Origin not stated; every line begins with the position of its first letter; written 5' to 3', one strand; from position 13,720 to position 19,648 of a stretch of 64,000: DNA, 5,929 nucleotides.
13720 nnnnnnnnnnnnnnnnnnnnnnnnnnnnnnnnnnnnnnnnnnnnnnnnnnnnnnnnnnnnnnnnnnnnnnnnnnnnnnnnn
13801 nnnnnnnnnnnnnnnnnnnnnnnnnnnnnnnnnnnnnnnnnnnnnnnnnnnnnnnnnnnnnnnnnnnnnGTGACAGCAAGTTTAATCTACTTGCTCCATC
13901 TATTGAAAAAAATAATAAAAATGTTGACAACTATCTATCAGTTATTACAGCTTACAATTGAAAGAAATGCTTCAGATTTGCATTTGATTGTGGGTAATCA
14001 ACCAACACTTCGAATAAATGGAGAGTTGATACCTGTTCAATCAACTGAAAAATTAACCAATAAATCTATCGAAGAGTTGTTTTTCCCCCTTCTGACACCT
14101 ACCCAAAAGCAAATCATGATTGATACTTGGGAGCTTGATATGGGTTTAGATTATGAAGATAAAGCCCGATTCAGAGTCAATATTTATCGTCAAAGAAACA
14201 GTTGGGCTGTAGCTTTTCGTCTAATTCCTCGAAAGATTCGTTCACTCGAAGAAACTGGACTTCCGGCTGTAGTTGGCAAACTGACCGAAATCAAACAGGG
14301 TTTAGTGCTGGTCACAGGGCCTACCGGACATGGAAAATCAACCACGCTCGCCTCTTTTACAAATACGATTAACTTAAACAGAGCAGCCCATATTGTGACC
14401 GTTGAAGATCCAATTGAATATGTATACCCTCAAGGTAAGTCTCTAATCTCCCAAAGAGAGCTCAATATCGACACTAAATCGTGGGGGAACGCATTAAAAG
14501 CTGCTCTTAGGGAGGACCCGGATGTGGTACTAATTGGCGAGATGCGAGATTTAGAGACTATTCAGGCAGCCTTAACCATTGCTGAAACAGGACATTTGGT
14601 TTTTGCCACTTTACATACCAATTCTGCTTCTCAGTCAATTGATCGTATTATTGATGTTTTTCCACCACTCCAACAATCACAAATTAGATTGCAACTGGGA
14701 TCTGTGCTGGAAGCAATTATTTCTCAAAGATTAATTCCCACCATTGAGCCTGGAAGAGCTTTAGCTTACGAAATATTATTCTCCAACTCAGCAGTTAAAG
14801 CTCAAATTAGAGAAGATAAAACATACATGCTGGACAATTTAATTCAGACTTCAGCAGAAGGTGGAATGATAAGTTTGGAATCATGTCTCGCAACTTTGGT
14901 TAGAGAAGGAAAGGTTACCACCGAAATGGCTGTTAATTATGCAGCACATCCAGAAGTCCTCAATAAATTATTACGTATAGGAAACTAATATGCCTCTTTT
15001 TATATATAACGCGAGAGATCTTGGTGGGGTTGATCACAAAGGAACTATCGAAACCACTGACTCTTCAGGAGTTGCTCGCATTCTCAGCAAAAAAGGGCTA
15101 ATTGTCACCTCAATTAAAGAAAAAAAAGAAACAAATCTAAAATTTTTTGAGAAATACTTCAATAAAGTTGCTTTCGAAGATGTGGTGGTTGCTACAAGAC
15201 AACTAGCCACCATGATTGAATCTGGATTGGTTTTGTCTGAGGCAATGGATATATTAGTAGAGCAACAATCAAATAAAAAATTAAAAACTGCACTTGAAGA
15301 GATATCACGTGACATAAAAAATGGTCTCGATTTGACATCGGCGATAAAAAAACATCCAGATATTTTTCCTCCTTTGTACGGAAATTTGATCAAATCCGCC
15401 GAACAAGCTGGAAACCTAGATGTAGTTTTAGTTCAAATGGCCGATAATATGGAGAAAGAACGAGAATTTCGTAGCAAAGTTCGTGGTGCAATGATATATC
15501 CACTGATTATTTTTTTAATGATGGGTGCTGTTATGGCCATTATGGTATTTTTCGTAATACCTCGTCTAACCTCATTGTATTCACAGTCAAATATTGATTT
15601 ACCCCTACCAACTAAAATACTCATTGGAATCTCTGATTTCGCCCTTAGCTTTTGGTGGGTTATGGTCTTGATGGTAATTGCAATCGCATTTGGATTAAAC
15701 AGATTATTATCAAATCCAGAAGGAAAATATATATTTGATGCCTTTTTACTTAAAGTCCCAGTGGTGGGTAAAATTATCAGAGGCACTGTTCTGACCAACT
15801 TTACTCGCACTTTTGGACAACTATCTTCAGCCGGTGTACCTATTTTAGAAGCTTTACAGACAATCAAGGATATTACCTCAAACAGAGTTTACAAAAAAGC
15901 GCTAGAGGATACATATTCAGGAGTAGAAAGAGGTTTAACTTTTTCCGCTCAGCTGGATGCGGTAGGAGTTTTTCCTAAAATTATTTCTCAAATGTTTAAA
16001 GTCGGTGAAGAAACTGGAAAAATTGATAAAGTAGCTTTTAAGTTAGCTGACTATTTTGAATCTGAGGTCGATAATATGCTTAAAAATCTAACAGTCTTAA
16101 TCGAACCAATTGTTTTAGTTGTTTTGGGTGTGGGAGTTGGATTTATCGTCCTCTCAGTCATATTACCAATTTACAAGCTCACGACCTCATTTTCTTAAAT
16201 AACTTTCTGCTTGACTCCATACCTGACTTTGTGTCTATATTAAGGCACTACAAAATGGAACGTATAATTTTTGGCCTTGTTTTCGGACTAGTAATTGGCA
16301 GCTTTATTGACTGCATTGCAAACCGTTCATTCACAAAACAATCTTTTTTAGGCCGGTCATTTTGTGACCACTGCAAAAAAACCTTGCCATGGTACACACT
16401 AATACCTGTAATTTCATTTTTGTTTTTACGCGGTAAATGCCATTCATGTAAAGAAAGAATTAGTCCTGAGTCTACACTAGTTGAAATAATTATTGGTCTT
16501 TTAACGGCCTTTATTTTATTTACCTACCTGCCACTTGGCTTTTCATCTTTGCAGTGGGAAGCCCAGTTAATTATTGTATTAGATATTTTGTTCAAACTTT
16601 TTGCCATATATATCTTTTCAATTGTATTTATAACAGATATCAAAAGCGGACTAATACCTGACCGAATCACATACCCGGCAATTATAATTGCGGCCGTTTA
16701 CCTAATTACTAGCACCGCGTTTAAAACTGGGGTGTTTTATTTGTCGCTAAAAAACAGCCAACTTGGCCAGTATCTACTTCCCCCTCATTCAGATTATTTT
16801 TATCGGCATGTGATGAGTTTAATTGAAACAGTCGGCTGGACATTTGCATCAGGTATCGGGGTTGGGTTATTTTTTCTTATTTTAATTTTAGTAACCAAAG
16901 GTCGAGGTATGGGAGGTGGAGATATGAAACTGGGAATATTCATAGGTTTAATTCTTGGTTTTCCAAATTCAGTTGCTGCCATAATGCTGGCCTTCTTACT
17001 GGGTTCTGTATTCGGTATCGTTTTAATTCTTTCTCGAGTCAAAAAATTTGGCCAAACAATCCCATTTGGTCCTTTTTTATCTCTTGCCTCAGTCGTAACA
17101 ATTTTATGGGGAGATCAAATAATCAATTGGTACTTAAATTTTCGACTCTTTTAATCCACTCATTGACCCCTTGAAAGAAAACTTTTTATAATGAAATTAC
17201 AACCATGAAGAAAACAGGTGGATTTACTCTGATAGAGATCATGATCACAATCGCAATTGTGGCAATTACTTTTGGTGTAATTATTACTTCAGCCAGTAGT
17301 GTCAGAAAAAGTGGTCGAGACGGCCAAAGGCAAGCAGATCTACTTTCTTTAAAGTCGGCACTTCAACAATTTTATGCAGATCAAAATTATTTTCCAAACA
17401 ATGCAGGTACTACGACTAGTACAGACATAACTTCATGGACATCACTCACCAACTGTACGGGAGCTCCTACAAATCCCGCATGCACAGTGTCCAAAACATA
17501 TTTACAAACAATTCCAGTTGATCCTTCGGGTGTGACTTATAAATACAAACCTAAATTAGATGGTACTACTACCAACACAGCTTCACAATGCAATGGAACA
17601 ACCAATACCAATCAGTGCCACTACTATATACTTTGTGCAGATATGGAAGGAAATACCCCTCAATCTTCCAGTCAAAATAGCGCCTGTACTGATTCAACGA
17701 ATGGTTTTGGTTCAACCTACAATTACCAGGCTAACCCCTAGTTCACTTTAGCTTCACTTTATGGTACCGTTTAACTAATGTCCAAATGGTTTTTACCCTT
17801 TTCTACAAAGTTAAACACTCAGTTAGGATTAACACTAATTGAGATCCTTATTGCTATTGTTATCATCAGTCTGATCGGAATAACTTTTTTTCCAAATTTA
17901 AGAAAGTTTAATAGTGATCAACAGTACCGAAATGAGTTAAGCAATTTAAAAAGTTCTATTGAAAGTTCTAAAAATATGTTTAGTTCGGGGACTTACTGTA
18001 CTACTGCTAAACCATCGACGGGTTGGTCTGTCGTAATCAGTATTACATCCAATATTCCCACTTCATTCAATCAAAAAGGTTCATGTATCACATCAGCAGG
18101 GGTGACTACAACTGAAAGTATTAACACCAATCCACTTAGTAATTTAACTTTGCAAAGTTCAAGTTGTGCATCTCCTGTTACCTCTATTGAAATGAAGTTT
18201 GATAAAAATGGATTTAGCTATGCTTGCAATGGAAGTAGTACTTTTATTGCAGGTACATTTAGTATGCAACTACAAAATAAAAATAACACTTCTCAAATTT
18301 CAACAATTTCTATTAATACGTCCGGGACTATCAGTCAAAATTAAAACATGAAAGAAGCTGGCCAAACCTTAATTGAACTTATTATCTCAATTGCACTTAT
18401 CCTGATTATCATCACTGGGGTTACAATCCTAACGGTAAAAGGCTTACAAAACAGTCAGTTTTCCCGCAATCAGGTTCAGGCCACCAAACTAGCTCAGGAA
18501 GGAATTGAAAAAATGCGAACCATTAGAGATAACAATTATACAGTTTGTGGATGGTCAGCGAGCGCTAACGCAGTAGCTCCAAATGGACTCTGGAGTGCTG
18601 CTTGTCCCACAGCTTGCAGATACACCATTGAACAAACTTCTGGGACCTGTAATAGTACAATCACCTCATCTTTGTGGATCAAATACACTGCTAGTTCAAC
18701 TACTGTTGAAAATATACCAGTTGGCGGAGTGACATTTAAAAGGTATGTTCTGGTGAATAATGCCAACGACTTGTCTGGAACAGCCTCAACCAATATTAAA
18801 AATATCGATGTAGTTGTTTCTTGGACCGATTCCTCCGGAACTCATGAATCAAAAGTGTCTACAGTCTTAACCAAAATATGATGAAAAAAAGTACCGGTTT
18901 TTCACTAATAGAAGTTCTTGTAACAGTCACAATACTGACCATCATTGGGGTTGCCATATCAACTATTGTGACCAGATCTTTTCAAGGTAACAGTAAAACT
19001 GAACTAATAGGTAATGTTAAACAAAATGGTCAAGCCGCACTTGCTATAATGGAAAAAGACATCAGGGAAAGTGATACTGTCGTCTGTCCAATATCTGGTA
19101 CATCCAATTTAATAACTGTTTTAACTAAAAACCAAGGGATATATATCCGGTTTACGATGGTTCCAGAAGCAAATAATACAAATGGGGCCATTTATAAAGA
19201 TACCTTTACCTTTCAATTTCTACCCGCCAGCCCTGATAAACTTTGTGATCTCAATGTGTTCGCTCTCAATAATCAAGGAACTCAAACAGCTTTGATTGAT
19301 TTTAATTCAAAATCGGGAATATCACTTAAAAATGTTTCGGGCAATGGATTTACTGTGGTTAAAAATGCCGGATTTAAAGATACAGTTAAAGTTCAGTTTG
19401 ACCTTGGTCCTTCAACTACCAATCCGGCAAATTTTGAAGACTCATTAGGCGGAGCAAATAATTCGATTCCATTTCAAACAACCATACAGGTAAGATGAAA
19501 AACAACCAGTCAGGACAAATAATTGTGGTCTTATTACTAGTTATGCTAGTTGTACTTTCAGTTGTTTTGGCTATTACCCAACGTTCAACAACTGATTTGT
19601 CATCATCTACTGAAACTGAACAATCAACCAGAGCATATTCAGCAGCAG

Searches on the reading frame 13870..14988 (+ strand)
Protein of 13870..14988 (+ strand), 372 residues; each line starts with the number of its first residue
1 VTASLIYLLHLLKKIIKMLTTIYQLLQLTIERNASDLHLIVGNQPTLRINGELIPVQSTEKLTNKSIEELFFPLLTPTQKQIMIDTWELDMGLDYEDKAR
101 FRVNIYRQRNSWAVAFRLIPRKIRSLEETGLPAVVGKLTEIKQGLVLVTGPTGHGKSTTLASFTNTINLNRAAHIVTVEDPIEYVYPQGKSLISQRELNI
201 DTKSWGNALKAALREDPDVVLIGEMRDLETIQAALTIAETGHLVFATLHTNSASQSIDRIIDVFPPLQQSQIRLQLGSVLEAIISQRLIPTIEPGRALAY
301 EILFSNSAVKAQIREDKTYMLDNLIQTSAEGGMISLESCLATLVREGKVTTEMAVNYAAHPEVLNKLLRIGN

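Call 31: search_protein_families(library=pfam, proteins=[window:13870-14988:+], max_evalue=0.001)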
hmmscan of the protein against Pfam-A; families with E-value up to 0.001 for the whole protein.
window:13870-14988:+ (372 aa): 4 families
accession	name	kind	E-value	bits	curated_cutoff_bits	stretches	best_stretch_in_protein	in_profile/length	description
PF00437.27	T2SSE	-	2e-43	148.9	24.9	1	21-294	11-283/370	Type II/IV secretion system protein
PF13191.12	AAA_16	-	0.00031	21.7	32.6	1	142-244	23-135/167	AAA ATPase domain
PF25199.1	nSTAND_NTPase5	-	0.00066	20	34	0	111-181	10-79/145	Novel STAND NTPase 5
PF13401.12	AAA_22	-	0.00073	20.3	27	0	143-191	5-45/130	AAA domain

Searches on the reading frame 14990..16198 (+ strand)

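Call 31: search_protein_families(library=pfam, proteins=[window:14990-16198:+], max_evalue=0.001)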
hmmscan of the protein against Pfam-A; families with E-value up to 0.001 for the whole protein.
window:14990-16198:+ (402 aa): 1 family
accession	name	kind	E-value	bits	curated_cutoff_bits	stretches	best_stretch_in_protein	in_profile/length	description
PF00482.28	T2SSF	-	3.6e-59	198.6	25.2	2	69-191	2-125/125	Type II secretion system (T2SS), protein F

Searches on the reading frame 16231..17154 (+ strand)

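Call 31: search_protein_families(library=pfam, proteins=[window:16231-17154:+], max_evalue=0.001)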
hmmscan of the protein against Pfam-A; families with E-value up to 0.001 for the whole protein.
window:16231-17154:+ (307 aa): 2 families
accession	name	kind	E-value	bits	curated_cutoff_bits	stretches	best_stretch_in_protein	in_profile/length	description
PF06750.18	A24_N_bact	-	1.1e-24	86.7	23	1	17-98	1-83/84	Bacterial Peptidase A24 N-terminal domain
PF01478.23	Peptidase_A24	-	1.6e-10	41.8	26.5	2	208-263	49-104/104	Type IV leader peptidase family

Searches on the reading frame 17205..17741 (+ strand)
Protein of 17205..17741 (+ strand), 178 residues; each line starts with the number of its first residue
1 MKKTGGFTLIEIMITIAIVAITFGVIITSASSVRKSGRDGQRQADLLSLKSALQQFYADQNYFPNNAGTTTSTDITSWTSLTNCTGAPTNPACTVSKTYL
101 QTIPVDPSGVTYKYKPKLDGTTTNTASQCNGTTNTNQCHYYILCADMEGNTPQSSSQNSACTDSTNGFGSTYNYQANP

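Call 31: search_protein_families(library=pfam, proteins=[window:17205-17741:+], max_evalue=0.001)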
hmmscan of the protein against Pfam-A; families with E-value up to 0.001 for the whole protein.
window:17205-17741:+ (178 aa): 1 family
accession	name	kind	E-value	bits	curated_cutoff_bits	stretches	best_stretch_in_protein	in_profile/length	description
PF07963.17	N_methyl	-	1.6e-06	27.9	21.2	1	1-26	1-26/27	Prokaryotic N-terminal methylation motif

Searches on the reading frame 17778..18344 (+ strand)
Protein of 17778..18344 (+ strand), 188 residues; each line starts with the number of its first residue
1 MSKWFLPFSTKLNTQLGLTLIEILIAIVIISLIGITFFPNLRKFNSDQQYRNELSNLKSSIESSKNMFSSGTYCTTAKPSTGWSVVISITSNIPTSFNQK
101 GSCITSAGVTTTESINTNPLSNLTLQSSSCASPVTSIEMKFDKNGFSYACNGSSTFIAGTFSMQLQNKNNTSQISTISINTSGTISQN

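Call 31: search_protein_families(library=pfam, proteins=[window:17778-18344:+], max_evalue=0.001)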
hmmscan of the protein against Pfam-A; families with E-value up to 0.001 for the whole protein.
window:17778-18344:+ (188 aa): 1 family
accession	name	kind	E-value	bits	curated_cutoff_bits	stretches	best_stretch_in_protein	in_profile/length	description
PF07963.17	N_methyl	-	0.00015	21.6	21.2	1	13-34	2-23/27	Prokaryotic N-terminal methylation motif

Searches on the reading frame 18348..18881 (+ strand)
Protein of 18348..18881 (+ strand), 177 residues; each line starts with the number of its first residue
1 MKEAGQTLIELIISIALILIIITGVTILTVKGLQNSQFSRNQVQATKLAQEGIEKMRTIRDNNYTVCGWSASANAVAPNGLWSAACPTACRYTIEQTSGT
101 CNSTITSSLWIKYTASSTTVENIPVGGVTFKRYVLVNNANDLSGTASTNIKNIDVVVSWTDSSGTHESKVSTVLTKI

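Call 31: search_protein_families(library=pfam, proteins=[window:18348-18881:+], max_evalue=0.001)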
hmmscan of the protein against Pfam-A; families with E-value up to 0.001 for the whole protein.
window:18348-18881:+ (177 aa): 1 family
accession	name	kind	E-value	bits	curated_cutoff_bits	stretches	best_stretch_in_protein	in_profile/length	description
PF07963.17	N_methyl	-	3.7e-05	23.6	21.2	1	2-25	3-26/27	Prokaryotic N-terminal methylation motif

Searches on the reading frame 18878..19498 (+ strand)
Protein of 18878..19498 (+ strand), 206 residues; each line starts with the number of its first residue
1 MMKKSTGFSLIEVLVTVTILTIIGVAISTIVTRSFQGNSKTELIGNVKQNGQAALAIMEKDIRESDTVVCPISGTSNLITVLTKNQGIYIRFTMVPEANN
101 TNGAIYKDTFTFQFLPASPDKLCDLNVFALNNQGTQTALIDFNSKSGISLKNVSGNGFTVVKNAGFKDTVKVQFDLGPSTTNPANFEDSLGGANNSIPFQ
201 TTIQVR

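Call 31: search_protein_families(library=pfam, proteins=[window:18878-19498:+], max_evalue=0.001)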
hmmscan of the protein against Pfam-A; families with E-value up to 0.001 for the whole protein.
window:18878-19498:+ (206 aa): 1 family
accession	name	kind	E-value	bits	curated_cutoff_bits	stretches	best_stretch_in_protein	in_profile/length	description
PF07963.17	N_methyl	-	4.8e-07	29.5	21.2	1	2-27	1-26/27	Prokaryotic N-terminal methylation motif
